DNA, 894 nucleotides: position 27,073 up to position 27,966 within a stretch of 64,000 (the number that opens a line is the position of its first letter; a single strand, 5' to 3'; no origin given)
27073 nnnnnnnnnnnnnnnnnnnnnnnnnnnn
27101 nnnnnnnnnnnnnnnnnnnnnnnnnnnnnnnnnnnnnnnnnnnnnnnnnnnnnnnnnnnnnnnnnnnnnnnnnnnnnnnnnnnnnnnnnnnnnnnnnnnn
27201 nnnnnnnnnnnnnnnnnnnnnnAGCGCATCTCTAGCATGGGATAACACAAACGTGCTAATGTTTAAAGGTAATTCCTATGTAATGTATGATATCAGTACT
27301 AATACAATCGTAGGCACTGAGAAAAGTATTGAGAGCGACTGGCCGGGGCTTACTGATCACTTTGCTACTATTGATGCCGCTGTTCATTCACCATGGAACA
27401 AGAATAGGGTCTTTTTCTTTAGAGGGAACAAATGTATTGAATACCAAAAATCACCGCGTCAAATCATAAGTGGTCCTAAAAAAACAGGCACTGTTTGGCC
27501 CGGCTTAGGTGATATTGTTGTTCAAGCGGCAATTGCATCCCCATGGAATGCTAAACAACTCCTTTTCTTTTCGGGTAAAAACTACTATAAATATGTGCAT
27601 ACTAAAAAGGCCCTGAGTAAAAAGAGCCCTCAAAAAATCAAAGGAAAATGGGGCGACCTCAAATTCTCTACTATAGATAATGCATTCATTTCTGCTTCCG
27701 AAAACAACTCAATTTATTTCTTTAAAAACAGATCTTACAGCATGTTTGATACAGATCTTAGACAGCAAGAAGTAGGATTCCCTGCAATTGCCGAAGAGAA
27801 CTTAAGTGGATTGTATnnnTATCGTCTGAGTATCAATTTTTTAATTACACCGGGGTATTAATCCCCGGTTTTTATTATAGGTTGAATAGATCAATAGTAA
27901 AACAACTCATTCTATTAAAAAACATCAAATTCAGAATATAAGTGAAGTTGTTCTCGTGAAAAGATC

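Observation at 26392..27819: Bacterial matrixin with a complete four-blade hemopexin-like domain (animal MMP-like architecture) but no cysteine-switch propeptide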

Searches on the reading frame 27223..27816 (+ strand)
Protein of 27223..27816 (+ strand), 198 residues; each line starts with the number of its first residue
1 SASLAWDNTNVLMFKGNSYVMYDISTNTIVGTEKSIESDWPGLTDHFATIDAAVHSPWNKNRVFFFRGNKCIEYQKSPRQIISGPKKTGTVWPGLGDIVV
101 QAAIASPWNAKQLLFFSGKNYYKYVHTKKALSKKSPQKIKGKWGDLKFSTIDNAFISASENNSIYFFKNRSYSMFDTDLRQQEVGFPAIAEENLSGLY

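Call 28: find_homologous_proteins(query=window:27223-27816:+, max_evalue=0.001)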
Query seq(198 aa): 48 candidates shared short words with the query, none scored E <= 0.001.
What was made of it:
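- Tried and rejected: With the propeller alone, it gave nothing, not even the protein itself (call 28).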
